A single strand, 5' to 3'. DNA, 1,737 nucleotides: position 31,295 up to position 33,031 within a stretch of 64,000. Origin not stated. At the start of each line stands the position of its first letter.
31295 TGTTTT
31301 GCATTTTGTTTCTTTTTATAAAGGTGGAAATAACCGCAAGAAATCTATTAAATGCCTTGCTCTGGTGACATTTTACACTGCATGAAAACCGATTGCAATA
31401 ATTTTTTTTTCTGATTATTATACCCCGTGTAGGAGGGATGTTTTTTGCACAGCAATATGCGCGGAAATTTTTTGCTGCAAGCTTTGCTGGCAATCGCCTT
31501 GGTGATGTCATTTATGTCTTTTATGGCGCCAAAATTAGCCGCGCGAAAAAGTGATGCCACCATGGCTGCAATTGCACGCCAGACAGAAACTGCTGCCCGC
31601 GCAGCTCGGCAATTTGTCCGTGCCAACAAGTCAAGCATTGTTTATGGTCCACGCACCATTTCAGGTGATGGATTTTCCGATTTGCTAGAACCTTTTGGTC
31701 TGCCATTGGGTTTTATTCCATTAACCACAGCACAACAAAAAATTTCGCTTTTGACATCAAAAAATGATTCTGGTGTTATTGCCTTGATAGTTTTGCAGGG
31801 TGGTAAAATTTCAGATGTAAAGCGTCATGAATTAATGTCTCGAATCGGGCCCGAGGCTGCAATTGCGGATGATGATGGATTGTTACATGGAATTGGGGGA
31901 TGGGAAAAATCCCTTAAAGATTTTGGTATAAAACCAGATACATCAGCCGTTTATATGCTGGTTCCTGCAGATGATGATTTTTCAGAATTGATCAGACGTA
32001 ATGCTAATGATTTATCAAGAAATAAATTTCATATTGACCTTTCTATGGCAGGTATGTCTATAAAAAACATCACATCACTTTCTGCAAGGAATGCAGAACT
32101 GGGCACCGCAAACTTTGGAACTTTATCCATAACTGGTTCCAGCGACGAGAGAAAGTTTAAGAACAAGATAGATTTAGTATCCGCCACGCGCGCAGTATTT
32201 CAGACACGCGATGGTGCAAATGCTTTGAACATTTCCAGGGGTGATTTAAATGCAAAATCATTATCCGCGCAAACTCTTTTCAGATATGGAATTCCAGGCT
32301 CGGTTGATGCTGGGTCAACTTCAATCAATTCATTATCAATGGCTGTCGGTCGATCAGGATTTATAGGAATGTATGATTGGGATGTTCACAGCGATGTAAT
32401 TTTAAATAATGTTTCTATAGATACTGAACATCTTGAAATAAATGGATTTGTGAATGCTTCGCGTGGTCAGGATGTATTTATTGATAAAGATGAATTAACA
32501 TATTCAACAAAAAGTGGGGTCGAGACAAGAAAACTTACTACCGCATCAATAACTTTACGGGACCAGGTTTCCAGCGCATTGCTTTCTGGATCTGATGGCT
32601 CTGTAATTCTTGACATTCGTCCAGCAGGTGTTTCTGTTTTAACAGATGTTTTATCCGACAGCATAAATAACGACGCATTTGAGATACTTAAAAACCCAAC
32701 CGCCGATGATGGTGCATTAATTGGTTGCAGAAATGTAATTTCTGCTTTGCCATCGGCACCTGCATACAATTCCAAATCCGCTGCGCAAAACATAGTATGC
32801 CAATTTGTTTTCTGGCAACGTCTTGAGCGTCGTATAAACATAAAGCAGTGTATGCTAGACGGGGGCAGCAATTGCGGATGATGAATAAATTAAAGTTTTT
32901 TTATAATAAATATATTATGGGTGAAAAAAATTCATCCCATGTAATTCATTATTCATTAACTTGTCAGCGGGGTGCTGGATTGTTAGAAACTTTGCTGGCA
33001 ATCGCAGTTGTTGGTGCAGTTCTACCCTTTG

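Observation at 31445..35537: Three tandem, translationally coupled paralogues of large (430-480 aa) prepilin-like proteins, two sharing a conserved ~32-aa leader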

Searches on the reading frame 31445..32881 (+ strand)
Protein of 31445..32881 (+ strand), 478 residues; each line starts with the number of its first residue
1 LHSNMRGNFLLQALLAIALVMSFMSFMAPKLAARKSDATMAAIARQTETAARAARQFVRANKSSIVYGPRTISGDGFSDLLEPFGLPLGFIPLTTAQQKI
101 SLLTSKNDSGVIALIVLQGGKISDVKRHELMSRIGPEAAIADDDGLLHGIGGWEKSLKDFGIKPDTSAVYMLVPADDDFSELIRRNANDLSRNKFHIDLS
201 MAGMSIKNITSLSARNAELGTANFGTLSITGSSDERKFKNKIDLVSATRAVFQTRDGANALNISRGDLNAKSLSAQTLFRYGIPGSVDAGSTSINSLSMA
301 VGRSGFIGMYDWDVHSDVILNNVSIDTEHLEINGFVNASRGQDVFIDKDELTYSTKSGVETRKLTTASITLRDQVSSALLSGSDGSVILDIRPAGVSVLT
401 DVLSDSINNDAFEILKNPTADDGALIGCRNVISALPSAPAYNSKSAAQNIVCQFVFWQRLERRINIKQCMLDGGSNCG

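Call 4: search_protein_families(library=pfam, proteins=[window:31445-32881:+], max_evalue=1)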
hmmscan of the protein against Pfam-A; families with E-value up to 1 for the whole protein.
window:31445-32881:+ (478 aa): 0 families

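Call 5: search_protein_families(library=ncbifam, proteins=[window:31445-32881:+], max_evalue=1)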
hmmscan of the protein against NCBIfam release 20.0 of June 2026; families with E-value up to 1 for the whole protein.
window:31445-32881:+ (478 aa): 1 family
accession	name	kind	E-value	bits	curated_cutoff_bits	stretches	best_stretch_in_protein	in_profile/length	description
NF038303.1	EPS_HpsB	equivalog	0.047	13.7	150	1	7-72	4-66/211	hormogonium polysaccharide secretion pseudopilin HpsB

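Call 15: find_homologous_proteins(query=window:31457-32881:+, max_evalue=0.001)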
Query window:31457-32881:+ (474 aa): 783 proteins with E <= 0.001 among 8000 candidates; the best 120 are listed.
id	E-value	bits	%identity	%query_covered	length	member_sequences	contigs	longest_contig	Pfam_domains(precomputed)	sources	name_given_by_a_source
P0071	8.6e-280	946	91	100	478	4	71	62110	-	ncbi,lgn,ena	-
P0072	1.3e-272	922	87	100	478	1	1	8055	-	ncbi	-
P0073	7.0e-211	719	66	100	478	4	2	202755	-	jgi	-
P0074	1.6e-209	714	68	100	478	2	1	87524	-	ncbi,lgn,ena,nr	ncbi:MAG: shufflon system plasmid conjugative transfer pilus tip adhesin PilV [Alphaproteobacteria b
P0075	6.0e-209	712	66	100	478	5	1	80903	-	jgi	jgi:hypothetical protein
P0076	1.5e-208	711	67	99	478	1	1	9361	-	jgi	jgi:hypothetical protein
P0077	4.7e-208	710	68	96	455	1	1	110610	-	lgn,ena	-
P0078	3.6e-207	707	66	100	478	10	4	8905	-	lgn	-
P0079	6.8e-205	699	67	100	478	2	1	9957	-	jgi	jgi:hypothetical protein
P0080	4.2e-204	697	67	96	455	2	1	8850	-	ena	-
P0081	6.8e-199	679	63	100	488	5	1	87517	-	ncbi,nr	ncbi:MAG: shufflon system plasmid conjugative transfer pilus tip adhesin PilV [Alphaproteobacteria b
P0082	3.6e-195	667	63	100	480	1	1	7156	-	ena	-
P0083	1.9e-190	651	62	99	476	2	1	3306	-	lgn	-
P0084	3.6e-188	644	63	100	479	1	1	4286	-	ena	-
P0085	1.5e-175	602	58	100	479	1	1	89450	-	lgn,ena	-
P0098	2.5e-123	430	45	99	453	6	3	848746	-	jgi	-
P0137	2.6e-115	404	42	96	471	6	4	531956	-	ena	-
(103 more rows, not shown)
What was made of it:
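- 31445..32881 (+): A: PilV-like pilin-like protein (478 aa). Leader MHSNMRG, then mature N-terminus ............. with Gln at +5. The pilin domain covers about residues 1-220. Next comes a beta-rich middle, then a C-terminal domain with 4 invariant Cys. More than 783 homologue clusters (call 15).
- PGAP names two A homologues PilV (call 15).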

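Call 21: search_dna_similar(query=window:31457-32881:+, collection=plasmids, mode=protein, max_evalue=1, max_rows=15)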
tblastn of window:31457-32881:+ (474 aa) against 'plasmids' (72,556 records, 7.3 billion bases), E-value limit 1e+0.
Records with a match: 11; places in all: 11; records where one place covers at least 80% of the query: 0.
Best place of each record, by identity: <60% 11.
By first word of the organism name: Pantoea 7; Erwinia 2; Citrobacter 2.
By predicted mobility (MOB-suite, as given by PLSDB): conjugative 9; mobilizable 2.
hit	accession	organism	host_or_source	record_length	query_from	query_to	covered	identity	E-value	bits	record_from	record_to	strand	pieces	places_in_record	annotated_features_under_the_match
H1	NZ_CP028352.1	Pantoea vagans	Homo sapiens,blood sample,blood,blood ...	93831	2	217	46%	26.2%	5e-2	44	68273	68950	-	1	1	pilV: shufflon system plasmid conjugative transfer pilus tip adhesin PilV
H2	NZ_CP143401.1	Pantoea agglomerans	Brassica napus,cell culture,Seed,Seed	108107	2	217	46%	25.8%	3e-1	42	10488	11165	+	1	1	pilV: shufflon system plasmid conjugative transfer pilus tip adhesin PilV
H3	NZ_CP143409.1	Pantoea agglomerans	Brassica napus,cell culture,Seed,Seed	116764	2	217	46%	25.8%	3e-1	42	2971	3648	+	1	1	pilV: shufflon system plasmid conjugative transfer pilus tip adhesin PilV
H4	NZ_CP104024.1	Erwinia amylovora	Pyrus sinkiangensis,whole ...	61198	2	216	45%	25.3%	5e-1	41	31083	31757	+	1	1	pilV: shufflon system plasmid conjugative transfer pilus tip adhesin PilV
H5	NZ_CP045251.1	Pantoea sp. JZ2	Tribulus terrestris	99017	2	202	42%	26.3%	2e-2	45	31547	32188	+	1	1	pilV: shufflon system plasmid conjugative transfer pilus tip adhesin PilV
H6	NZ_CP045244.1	Pantoea sp. JZ29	Euphorbia granulata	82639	2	195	41%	25.8%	9e-2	43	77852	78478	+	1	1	pilV: shufflon system plasmid conjugative transfer pilus tip adhesin PilV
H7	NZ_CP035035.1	Pantoea ananatis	tissue sample,sugarcane root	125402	2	195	41%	25.4%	2e-2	45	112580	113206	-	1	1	pilV: shufflon system plasmid conjugative transfer pilus tip adhesin PilV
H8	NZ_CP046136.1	Pantoea sp. RSPAM1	Oryza sativa,Whole organism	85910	2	195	41%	24.9%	2e-1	42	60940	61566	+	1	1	pilV: shufflon system plasmid conjugative transfer pilus tip adhesin PilV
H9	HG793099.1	Erwinia amylovora LA637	-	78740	2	195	41%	24.9%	5e-1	41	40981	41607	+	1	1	pilV: Shufflon protein PilV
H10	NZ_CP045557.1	Citrobacter sp. S39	-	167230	82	160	17%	29.3%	7e-1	40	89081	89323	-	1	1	pilV: shufflon system plasmid conjugative transfer pilus tip adhesin PilV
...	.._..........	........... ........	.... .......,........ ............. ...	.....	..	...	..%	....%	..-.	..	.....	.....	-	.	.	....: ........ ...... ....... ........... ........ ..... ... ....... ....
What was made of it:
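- On PilV / Shufflon_N (PF04917): A tblastn search finds only pilV hits (call 21).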

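Call 22: get_annotated_region(hit=H1, flank=12000)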
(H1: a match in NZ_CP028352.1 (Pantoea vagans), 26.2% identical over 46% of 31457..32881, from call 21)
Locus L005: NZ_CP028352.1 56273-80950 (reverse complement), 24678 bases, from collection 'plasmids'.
description: Pantoea vagans strain PV989 plasmid pPV989-94, complete sequence
organism: Pantoea vagans (NCBI taxid 470934)
taxonomy: Bacteria; Pseudomonadota; Gammaproteobacteria; Enterobacterales; Erwiniaceae; Pantoea; Pantoea vagans
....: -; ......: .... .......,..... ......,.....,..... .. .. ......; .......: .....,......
typing (MOB-suite, as given by PLSDB): conjugative; replicon IncFII; relaxase MOBP; mating-pair formation MPF_I
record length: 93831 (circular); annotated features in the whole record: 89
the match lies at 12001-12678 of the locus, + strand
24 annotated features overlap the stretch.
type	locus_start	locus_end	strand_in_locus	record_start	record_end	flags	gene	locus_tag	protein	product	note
CDS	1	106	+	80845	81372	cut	-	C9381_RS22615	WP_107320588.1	hypothetical protein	-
CDS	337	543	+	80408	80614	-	-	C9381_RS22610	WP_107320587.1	TraY domain-containing protein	-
CDS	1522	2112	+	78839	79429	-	-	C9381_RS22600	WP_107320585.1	hypothetical protein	-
CDS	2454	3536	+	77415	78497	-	-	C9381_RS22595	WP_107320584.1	TcpQ domain-containing protein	-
CDS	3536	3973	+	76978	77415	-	pilM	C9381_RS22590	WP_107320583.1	type IV pilus biogenesis protein PilM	-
CDS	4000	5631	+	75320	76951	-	-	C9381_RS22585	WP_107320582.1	PilN family type IVB pilus formation outer membrane protein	GO:0009297 - pilus assembly [Evidence IEA]; GO:0009306 - protein secretion [Evidence IEA]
CDS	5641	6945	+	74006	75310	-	pilO2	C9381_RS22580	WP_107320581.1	type 4b pilus protein PilO2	-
CDS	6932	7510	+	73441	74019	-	pilP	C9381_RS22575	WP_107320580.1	type IV pilus biogenesis protein PilP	GO:0009297 - pilus assembly [Evidence IEA]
CDS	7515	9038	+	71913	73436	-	-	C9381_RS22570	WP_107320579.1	ATPase, T2SS/T4P/T4SS family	-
CDS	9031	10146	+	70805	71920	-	-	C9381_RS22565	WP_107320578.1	type II secretion system F family protein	-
CDS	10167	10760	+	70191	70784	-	-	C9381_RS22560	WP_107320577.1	type 4 pilus major pilin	-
CDS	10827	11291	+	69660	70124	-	-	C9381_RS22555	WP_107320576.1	lytic transglycosylase domain-containing protein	-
CDS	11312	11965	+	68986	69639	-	-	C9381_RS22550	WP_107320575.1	prepilin peptidase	-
CDS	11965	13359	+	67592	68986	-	pilV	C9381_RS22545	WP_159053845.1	shufflon system plasmid conjugative transfer pilus tip adhesin PilV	-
CDS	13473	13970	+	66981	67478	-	-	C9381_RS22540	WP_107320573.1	DotD/TraH family lipoprotein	-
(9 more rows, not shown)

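Call 23: get_annotated_region(hit=H7, flank=1500)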
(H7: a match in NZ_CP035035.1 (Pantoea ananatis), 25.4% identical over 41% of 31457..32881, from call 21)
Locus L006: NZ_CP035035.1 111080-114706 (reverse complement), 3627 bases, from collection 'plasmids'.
description: Pantoea ananatis strain NN08200 plasmid unnamed1, complete sequence
organism: Pantoea ananatis (NCBI taxid 553)
taxonomy: Bacteria; Pseudomonadota; Gammaproteobacteria; Enterobacterales; Erwiniaceae; Pantoea; Pantoea ananatis
host: -; source: tissue sample,sugarcane root; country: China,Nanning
typing (MOB-suite, as given by PLSDB): conjugative; replicon IncFII; relaxase MOBP; mating-pair formation MPF_I
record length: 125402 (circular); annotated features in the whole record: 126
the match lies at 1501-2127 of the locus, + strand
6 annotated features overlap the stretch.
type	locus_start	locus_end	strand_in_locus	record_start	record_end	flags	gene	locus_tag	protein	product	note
CDS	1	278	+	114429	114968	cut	-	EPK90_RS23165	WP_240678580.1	type 4 pilus major pilin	-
CDS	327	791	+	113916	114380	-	-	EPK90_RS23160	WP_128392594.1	lytic transglycosylase domain-containing protein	-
CDS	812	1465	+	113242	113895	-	-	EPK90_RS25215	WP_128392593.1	prepilin peptidase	-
CDS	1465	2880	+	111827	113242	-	pilV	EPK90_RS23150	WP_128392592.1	shufflon system plasmid conjugative transfer pilus tip adhesin PilV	-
CDS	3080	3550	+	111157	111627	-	-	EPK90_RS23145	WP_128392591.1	DotD/TraH family lipoprotein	-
CDS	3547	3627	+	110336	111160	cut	-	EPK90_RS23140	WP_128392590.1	type IV secretory system conjugative DNA transfer family protein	-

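Call 24: get_annotated_region(hit=H10, flank=2000)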
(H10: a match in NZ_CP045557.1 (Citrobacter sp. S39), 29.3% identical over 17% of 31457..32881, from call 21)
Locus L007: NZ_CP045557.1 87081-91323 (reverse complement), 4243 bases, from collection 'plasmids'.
description: Citrobacter sp. S39 plasmid pS39-2, complete sequence
organism: Citrobacter sp. S39 (NCBI taxid 2660638)
taxonomy: Bacteria; Pseudomonadota; Gammaproteobacteria; Enterobacterales; Enterobacteriaceae; Citrobacter; Citrobacter sp. S39
host: -; source: -; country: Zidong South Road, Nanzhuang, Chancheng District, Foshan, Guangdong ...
typing (MOB-suite, as given by PLSDB): mobilizable; replicon rep_cluster_1444; relaxase MOBF,MOBP
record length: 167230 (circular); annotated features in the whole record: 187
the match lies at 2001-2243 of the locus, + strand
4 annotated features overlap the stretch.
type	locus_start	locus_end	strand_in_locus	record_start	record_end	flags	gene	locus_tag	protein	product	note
CDS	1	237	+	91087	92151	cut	-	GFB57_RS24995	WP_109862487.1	type II secretion system F family protein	-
CDS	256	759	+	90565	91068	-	-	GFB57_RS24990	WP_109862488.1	type 4 pilus major pilin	-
CDS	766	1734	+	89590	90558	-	-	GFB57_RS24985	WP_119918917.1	ATPase, T2SS/T4P/T4SS family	-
CDS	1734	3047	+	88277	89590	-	pilV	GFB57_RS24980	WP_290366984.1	shufflon system plasmid conjugative transfer pilus tip adhesin PilV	-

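Call 25: get_annotated_region(hit=H4, flank=1500)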
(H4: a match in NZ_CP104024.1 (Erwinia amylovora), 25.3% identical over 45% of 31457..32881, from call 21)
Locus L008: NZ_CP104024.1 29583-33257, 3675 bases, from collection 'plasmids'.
description: Erwinia amylovora strain Ea102 plasmid pEA60, complete sequence
organism: Erwinia amylovora (NCBI taxid 552)
taxonomy: Bacteria; Pseudomonadota; Gammaproteobacteria; Enterobacterales; Erwiniaceae; Erwinia; Erwinia amylovora
host: -; source: Pyrus sinkiangensis,whole organism,branches; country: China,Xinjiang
typing (MOB-suite, as given by PLSDB): conjugative; replicon IncP; relaxase MOBP; mating-pair formation MPF_I
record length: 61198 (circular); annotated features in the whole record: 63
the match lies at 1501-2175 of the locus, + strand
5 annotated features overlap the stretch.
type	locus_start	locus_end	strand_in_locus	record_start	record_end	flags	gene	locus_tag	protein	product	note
CDS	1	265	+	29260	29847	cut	-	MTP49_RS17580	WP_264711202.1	type 4 pilus major pilin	-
CDS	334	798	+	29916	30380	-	-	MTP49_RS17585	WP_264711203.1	lytic transglycosylase domain-containing protein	-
CDS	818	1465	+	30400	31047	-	-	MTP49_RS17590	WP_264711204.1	prepilin peptidase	-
CDS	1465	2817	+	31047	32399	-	pilV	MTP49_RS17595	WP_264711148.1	shufflon system plasmid conjugative transfer pilus tip adhesin PilV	-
CDS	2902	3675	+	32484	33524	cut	-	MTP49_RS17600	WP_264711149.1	acyltransferase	-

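Call 27: search_protein_families(library=pfam, proteins=[L005:11965-13359:+, L007:1734-3047:+, P0074, P0081], max_evalue=1)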
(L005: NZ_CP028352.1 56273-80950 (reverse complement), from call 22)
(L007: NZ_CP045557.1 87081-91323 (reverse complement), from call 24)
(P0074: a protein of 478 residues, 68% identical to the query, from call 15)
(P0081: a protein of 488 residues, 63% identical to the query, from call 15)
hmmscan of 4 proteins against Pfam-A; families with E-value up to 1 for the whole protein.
L005:11965-13359:+ (464 aa): 2 families
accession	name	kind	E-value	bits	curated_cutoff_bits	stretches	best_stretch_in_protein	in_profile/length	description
PF04917.17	Shufflon_N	-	1.3e-108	363.8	27.5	2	43-271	4-233/324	Bacterial shufflon protein, N-terminal constant region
PF03961.19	FapA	-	0.014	15.4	31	1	240-284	25-68/272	Flagellar Assembly Protein A beta solenoid domain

L007:1734-3047:+ (437 aa): 2 families
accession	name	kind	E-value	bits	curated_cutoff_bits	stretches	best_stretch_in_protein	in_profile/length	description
PF04917.17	Shufflon_N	-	1.4e-73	248.7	27.5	1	38-356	4-324/324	Bacterial shufflon protein, N-terminal constant region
PF22799.2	PIR1-like_C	-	0.15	13.2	27.6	1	303-369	4-68/74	Cell wall mannoprotein PIR1-like, C-terminal domain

P0074 (478 aa): 0 families

P0081 (488 aa): 2 families
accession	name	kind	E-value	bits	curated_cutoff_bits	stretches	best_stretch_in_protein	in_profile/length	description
PF04917.17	Shufflon_N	-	0.00013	22.1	27.5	1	51-229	10-202/324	Bacterial shufflon protein, N-terminal constant region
PF05638.18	T6SS_HCP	-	0.16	12.7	23.5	1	239-269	7-37/129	Type VI secretion system effector, Hcp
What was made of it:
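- On PilV / Shufflon_N (PF04917): The A homologue P0081 scores 22.1 bits, E 1.3e-4 (call 27).
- The A homologue P0081 matches PF04917 at E 1.3e-4 (call 27).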
